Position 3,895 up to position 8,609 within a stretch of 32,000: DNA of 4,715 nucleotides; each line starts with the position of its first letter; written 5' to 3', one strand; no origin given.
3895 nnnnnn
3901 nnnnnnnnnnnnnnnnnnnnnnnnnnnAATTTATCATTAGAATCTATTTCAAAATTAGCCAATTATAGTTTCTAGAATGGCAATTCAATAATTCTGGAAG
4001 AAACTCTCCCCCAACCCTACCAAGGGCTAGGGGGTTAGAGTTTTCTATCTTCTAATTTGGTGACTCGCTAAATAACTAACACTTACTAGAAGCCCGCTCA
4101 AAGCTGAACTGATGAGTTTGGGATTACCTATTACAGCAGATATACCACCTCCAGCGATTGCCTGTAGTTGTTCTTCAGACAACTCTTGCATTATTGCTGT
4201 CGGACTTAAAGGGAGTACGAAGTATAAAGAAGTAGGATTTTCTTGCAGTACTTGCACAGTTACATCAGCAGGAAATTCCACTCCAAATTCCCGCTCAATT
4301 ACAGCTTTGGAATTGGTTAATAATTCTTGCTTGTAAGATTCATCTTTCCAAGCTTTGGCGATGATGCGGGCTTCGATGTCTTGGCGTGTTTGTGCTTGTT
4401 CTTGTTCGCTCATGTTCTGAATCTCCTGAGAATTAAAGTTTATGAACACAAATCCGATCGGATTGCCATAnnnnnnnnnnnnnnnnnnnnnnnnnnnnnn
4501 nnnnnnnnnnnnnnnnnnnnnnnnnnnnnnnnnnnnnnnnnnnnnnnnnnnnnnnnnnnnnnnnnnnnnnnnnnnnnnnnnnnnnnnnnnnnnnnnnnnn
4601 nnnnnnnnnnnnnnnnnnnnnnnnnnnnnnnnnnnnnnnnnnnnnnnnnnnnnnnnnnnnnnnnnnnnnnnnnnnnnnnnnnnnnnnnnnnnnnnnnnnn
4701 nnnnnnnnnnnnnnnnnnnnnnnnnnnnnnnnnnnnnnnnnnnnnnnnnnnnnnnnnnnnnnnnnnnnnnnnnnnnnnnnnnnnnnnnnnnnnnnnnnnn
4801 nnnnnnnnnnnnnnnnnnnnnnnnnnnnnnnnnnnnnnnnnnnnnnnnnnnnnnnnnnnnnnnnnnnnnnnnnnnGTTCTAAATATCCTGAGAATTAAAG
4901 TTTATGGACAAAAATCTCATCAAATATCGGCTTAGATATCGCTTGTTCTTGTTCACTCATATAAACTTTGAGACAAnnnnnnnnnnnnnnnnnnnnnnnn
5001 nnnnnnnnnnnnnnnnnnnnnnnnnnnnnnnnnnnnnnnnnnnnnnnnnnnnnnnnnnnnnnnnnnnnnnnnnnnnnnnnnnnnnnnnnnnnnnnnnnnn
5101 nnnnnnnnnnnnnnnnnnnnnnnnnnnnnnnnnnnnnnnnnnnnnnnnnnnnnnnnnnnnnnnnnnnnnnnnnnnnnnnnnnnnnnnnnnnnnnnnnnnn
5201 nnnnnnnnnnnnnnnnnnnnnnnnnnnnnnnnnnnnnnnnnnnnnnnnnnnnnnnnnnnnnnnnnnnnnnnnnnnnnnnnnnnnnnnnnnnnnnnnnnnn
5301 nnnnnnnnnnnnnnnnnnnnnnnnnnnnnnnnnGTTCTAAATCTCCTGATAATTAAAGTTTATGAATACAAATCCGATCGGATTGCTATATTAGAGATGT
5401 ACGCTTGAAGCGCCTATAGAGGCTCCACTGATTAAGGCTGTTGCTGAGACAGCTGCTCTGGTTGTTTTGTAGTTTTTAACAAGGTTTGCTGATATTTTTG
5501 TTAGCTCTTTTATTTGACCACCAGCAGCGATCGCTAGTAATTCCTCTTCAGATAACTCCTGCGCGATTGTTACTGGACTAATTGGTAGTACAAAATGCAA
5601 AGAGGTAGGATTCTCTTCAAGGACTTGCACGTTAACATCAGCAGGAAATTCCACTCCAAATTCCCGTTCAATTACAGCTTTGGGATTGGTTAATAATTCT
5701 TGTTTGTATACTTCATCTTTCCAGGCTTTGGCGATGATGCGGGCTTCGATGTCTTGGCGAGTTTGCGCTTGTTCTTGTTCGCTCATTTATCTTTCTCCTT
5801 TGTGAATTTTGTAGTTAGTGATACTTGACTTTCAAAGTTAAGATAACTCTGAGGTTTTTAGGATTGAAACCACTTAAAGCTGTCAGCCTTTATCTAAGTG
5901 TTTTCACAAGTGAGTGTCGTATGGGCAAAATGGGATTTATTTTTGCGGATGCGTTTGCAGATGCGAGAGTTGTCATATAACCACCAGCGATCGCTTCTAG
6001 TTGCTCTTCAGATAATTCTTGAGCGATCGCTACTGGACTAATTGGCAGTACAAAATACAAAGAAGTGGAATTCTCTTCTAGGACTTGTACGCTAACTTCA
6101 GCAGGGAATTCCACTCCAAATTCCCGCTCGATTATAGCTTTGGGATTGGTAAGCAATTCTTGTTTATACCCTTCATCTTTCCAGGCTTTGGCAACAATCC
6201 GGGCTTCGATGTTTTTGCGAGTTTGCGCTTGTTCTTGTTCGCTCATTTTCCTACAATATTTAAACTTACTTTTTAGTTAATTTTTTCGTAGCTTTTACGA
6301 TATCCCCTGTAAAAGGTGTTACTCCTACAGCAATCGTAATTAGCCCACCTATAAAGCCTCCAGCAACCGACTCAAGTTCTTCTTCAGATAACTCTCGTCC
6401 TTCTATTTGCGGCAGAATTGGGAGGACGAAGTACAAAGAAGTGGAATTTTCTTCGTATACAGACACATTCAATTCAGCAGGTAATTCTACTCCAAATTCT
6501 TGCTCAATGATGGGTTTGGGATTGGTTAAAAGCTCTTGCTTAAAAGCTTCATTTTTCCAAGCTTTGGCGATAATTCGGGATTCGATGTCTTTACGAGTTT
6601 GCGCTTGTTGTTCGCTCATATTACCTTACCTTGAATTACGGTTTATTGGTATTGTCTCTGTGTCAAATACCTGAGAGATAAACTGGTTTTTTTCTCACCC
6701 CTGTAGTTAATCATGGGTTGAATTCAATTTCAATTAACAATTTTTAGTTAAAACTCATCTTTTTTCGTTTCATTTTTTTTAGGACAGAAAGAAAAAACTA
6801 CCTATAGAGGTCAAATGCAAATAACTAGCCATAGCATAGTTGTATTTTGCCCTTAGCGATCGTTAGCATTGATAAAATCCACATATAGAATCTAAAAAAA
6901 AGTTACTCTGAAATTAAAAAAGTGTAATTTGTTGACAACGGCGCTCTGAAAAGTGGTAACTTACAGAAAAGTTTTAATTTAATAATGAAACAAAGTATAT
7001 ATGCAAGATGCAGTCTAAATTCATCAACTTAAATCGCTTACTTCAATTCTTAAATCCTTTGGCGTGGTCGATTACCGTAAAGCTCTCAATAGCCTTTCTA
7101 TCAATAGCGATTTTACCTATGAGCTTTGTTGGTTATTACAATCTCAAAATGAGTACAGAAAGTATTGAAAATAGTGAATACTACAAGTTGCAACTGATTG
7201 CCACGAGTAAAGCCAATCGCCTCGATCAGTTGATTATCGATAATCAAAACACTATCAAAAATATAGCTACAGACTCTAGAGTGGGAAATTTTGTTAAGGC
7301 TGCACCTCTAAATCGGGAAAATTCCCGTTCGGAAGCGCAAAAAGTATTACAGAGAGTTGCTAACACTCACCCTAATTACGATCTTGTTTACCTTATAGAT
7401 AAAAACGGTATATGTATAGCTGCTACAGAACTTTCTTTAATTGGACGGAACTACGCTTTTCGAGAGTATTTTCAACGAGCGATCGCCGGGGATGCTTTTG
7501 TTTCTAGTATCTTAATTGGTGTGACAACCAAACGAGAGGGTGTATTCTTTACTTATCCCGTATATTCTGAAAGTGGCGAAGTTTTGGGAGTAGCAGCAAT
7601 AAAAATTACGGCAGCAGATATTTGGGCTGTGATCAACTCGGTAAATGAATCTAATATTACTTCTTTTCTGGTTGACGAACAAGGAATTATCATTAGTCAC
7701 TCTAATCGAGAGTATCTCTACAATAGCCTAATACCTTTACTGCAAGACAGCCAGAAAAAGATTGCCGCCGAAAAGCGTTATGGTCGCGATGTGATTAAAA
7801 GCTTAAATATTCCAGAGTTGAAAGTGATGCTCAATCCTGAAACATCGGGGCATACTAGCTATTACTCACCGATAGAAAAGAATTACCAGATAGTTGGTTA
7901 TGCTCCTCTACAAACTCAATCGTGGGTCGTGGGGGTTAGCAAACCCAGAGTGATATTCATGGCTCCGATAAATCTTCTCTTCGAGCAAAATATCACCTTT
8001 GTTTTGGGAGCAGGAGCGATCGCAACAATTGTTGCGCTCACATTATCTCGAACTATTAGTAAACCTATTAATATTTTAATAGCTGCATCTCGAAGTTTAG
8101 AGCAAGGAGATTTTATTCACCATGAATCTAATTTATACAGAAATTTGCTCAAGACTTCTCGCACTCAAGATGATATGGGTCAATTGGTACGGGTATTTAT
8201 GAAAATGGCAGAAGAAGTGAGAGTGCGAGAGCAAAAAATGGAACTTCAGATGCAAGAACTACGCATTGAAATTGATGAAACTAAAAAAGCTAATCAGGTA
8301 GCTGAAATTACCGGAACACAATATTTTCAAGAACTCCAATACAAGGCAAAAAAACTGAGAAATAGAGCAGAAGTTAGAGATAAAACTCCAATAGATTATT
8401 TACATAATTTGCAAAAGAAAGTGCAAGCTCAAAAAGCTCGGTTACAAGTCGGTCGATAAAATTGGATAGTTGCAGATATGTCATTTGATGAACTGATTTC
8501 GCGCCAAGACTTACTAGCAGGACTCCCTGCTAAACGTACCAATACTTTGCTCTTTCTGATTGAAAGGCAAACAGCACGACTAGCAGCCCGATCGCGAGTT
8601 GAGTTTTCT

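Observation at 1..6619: LanM synthetase plus MDR reductase with six NHLP precursors that contain no cysteine: dehydration and reduction to linear D-amino-acid peptides instead of lanthionines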

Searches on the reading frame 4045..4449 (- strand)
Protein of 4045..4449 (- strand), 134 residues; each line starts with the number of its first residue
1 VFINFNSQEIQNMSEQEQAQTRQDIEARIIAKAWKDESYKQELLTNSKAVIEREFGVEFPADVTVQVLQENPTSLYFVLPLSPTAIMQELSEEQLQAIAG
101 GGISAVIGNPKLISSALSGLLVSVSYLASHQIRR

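Call 4: search_protein_families(library=pfam, proteins=[window:4045-4449:-], max_evalue=0.01)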
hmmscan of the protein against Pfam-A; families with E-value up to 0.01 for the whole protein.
window:4045-4449:- (134 aa): 1 family
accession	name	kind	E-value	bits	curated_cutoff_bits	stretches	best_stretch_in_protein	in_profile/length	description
PF02979.21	NHase_alpha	-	3.4e-13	49.8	27.2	2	6-52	21-67/184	Nitrile hydratase, alpha chain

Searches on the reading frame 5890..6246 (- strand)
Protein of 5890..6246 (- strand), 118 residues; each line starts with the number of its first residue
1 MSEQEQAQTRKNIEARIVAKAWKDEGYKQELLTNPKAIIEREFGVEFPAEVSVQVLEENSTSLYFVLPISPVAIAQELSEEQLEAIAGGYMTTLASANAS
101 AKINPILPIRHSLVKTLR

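Call 4: search_protein_families(library=pfam, proteins=[window:5890-6246:-], max_evalue=0.01)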
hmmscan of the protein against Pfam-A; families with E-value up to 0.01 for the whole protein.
window:5890-6246:- (118 aa): 1 family
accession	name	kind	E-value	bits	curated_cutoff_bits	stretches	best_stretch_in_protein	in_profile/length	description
PF02979.21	NHase_alpha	-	1.9e-12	47.4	27.2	2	35-86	125-174/184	Nitrile hydratase, alpha chain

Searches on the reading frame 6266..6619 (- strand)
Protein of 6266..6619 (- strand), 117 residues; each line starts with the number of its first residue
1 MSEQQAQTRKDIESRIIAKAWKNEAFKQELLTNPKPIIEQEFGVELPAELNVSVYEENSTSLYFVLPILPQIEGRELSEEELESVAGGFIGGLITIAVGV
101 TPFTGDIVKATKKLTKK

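Call 4: search_protein_families(library=pfam, proteins=[window:6266-6619:-], max_evalue=0.01)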
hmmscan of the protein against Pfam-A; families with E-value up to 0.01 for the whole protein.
window:6266-6619:- (117 aa): 1 family
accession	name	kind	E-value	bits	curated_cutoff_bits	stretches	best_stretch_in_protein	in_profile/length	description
PF02979.21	NHase_alpha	-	3.4e-10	40.1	27.2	2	34-84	125-173/184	Nitrile hydratase, alpha chain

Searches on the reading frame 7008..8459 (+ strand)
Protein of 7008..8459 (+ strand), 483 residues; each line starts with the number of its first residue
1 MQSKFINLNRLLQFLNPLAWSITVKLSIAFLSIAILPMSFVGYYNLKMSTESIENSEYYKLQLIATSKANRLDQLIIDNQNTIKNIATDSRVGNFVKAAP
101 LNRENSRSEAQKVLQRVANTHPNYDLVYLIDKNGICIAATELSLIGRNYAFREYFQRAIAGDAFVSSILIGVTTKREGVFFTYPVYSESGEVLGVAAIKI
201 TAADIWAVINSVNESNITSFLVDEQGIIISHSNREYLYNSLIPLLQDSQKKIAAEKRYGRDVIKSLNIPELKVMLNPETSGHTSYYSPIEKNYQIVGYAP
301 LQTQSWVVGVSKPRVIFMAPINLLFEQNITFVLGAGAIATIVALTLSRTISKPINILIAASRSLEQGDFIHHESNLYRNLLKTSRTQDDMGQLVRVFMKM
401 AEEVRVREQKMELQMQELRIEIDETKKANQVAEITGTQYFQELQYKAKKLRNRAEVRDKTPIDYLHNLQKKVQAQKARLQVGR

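Call 4: search_protein_families(library=pfam, proteins=[window:7008-8459:+], max_evalue=0.01)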
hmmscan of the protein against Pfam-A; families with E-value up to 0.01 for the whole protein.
window:7008-8459:+ (483 aa): 5 families
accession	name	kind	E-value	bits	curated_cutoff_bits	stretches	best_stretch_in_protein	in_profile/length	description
PF02743.24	dCache_1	-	1.2e-24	87.6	45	1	53-310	3-239/240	Cache domain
PF17203.10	sCache_3_2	-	0.00013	22.4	28.4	0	96-211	21-137/140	Single cache domain 3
PF23846.1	Cache_WalK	-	0.00019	22.2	27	0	111-198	3-90/92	WalK sensor protein kinase Chache domain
PF00672.30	HAMP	-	0.00073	20.3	25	1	346-405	2-52/53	HAMP domain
PF22309.2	HK-GC-Chemotax_sensor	-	0.0026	18.3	27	0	108-197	25-117/122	HK/GC/Chemotaxis protein-like, sensor domain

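Call 37: search_protein_families(library=ncbifam, proteins=[window:7008-8459:+], max_evalue=0.001)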
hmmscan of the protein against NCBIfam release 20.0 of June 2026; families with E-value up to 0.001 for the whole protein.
window:7008-8459:+ (483 aa): 6 families
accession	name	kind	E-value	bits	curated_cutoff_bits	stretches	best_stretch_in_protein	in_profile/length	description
NF038263.1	prot_phos_SiaA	equivalog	3.9e-10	38.9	700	1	154-427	141-402/658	biofilm regulation protein phosphatase SiaA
NF033092.0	HK_WalK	equivalog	1.9e-09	36.7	725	2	270-416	117-258/594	cell wall metabolism sensor histidine kinase WalK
NF053867.1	SprKinKinDBac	equivalog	1.3e-07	30.4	775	1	30-230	14-204/500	sporulation kinase KinD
NF008298.1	PRK11086.1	subfamily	0.00011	20.8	520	1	99-222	60-178/529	DcuS/MalK family sensor histidine kinase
NF052458.1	PhdiestGepA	equivalog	0.00012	20.5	1200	1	182-415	200-425/840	phosphodiesterase GepA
NF012163.2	BaeS_SmeS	equivalog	0.00049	19.1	500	1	314-410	149-239/457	sensor histidine kinase efflux regulator BaeS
